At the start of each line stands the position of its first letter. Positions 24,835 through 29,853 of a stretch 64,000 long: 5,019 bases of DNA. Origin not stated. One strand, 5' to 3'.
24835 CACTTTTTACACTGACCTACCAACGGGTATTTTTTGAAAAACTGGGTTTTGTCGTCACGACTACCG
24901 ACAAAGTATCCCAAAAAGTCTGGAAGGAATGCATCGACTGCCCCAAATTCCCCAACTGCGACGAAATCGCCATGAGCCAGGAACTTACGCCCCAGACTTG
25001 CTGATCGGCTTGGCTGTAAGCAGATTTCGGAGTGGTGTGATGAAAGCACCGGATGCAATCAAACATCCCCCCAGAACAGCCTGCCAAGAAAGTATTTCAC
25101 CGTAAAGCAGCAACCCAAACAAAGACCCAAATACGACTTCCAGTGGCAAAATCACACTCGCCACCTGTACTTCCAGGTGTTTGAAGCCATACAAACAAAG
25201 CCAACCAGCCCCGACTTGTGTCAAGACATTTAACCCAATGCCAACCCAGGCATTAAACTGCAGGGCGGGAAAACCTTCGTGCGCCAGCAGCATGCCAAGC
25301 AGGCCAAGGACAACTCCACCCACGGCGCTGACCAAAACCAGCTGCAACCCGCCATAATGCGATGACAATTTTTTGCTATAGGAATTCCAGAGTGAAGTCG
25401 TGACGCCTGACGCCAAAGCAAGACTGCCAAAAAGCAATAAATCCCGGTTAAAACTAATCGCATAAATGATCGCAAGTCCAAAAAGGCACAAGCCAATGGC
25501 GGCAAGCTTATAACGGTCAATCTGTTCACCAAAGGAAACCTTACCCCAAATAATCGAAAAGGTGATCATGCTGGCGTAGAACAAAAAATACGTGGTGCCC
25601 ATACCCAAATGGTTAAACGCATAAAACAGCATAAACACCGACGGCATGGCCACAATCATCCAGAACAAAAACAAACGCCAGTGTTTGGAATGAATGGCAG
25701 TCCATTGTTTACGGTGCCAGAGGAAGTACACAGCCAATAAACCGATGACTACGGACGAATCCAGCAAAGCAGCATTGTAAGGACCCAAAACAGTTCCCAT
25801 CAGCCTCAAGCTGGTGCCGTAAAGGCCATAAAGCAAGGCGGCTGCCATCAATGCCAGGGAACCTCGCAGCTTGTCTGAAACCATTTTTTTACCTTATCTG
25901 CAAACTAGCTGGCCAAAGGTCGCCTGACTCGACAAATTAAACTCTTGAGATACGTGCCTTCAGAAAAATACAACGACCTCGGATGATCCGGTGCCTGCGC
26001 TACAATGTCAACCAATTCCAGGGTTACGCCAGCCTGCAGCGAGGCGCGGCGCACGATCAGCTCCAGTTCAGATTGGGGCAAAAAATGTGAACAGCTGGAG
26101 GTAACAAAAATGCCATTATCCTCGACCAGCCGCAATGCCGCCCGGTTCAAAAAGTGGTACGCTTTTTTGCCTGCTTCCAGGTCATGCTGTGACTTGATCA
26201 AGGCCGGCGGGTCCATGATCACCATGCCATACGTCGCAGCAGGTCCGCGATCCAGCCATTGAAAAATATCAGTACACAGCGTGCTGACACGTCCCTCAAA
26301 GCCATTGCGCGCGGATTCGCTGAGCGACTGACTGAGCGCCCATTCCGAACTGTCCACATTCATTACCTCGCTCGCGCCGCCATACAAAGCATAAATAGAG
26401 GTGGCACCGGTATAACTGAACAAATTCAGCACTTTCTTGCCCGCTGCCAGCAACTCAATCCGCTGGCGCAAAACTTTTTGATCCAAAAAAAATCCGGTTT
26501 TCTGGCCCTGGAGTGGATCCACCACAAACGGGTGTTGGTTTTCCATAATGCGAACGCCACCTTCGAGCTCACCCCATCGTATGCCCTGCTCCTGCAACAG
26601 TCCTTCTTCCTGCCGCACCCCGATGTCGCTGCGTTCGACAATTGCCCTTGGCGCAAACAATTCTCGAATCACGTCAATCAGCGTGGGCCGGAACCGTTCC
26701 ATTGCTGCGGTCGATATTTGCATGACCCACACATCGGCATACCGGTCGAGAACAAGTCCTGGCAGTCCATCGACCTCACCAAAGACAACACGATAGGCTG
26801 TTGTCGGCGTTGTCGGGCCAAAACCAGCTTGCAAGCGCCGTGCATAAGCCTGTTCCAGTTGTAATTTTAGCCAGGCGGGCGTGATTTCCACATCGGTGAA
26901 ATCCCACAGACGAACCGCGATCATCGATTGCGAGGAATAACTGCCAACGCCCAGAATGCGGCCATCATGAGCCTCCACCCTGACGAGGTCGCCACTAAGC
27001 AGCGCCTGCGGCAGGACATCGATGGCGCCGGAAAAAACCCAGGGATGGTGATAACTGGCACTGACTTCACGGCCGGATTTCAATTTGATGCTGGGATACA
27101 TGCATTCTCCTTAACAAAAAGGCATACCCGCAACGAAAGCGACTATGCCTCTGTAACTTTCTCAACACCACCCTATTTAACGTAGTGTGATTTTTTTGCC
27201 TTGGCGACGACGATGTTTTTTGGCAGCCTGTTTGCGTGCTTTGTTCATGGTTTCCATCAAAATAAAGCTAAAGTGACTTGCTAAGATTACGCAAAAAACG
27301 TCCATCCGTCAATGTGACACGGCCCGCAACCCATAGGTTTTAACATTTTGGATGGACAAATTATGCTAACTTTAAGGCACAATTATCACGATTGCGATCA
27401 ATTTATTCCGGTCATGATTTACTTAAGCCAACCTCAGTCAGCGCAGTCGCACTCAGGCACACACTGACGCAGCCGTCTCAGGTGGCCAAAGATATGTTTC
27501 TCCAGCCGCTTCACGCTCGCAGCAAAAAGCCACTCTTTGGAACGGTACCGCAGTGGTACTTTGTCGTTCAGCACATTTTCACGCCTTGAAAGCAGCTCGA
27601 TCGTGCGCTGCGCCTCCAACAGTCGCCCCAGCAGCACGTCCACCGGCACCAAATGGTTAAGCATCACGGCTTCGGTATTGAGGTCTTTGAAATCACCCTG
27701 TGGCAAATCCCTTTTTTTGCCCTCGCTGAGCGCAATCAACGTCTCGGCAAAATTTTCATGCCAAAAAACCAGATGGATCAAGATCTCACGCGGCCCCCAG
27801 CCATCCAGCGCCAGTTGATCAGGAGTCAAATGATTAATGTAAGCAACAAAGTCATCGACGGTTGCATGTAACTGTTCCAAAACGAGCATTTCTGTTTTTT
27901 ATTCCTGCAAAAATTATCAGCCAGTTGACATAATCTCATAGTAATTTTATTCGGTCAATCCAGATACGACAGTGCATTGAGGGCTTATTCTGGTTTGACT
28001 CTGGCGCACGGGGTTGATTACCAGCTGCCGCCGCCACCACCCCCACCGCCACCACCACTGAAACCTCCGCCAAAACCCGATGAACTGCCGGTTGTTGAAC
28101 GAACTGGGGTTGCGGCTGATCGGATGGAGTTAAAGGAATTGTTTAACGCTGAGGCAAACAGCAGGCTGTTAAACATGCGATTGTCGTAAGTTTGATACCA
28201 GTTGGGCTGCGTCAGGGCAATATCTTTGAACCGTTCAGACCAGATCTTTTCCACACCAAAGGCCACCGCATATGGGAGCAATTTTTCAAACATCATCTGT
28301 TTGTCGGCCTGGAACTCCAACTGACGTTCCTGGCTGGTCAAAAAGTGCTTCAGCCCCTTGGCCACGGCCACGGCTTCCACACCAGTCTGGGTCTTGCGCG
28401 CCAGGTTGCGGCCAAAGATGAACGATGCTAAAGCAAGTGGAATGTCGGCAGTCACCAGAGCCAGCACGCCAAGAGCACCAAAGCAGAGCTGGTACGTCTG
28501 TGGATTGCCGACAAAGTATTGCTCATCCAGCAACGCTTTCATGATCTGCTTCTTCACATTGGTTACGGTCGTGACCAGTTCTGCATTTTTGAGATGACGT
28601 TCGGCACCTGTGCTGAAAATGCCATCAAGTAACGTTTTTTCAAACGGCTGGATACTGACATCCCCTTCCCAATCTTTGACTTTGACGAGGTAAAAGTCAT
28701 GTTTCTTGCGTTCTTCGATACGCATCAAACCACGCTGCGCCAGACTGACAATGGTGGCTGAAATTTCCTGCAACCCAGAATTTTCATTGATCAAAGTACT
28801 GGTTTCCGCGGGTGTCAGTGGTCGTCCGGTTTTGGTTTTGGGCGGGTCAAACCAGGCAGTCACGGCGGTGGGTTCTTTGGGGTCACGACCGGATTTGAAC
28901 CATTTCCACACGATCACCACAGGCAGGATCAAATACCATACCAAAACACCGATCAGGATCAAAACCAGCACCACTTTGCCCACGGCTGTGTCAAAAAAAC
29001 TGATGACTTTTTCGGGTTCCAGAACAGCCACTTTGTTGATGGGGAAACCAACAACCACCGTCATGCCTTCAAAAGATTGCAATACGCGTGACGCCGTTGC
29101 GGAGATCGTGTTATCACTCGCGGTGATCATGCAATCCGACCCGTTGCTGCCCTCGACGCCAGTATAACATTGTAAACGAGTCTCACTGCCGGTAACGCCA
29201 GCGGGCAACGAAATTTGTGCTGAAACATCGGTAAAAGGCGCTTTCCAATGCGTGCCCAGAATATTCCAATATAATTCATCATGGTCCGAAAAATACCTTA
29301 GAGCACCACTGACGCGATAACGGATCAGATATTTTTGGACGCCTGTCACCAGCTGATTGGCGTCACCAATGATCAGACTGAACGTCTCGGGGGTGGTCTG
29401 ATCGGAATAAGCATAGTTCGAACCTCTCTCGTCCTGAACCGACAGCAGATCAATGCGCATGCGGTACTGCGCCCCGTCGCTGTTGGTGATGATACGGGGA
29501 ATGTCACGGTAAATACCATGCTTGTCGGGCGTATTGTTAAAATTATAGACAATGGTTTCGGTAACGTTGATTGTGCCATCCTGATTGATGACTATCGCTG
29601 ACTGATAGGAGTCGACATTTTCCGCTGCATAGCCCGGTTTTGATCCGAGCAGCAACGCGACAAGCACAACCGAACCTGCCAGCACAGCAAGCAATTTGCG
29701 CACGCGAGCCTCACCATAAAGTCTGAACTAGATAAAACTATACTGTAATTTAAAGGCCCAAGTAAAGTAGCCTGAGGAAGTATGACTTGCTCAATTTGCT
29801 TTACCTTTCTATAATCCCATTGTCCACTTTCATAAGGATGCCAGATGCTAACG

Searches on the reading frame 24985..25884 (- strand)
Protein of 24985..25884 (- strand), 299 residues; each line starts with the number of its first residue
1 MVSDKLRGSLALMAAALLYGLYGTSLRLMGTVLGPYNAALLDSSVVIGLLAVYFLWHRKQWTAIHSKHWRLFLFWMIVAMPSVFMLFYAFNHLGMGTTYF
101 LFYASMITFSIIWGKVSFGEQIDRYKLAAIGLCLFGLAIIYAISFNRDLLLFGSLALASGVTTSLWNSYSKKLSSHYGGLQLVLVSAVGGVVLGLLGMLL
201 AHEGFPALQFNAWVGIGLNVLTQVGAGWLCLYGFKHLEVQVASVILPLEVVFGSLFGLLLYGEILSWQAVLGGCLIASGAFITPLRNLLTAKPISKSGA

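Call 50: search_protein_families(library=pfam, proteins=[window:24985-25884:-], max_evalue=0.001)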
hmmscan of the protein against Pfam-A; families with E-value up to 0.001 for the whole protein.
window:24985-25884:- (299 aa): 1 family
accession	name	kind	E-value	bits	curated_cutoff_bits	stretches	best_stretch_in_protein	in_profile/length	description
PF00892.27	EamA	-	3.9e-21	76.2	28.2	2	155-282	6-132/135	EamA-like transporter family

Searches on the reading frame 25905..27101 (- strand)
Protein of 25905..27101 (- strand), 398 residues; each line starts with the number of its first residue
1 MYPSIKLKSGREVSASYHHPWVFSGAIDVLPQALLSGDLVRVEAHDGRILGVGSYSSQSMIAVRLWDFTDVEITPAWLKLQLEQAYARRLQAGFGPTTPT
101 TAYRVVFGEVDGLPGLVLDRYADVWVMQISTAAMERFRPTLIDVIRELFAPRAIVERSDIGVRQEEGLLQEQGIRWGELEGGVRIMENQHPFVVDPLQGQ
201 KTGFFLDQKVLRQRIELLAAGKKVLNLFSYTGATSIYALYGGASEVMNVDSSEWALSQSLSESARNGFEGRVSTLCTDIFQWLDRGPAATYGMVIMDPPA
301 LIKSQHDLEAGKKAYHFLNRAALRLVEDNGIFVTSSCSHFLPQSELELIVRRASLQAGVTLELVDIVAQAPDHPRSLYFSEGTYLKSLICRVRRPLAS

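Call 50: search_protein_families(library=pfam, proteins=[window:25905-27101:-], max_evalue=0.001)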
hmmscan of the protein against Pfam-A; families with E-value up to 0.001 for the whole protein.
window:25905-27101:- (398 aa): 4 families
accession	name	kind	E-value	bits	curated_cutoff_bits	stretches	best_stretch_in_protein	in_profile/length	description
PF10672.15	Methyltrans_SAM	-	1.4e-19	70.9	27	1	177-310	80-215/286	S-adenosylmethionine-dependent methyltransferase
PF17785.7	PUA_3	-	3.2e-16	59.3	22.6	1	5-67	1-63/64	PUA-like domain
PF03602.21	Cons_hypoth95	-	8.4e-05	22.8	24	1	220-299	41-122/182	Conserved hypothetical protein 95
PF13847.12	Methyltransf_31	-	0.00031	20.9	27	1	220-338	3-113/145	Methyltransferase domain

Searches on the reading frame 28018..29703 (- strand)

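Call 50: search_protein_families(library=pfam, proteins=[window:28018-29703:-], max_evalue=0.001)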
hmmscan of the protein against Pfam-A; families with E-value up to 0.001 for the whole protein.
window:28018-29703:- (561 aa): 2 families
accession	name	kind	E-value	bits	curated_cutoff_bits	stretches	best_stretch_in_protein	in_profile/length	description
PF09972.14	DUF2207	-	2.3e-31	109.8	24.4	1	30-220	2-172/172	Predicted membrane protein (DUF2207) N-terminal domain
PF20990.2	DUF2207_C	-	7.1e-26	91.8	33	2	285-418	6-148/247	Predicted membrane protein (DUF2207) C-terminal domain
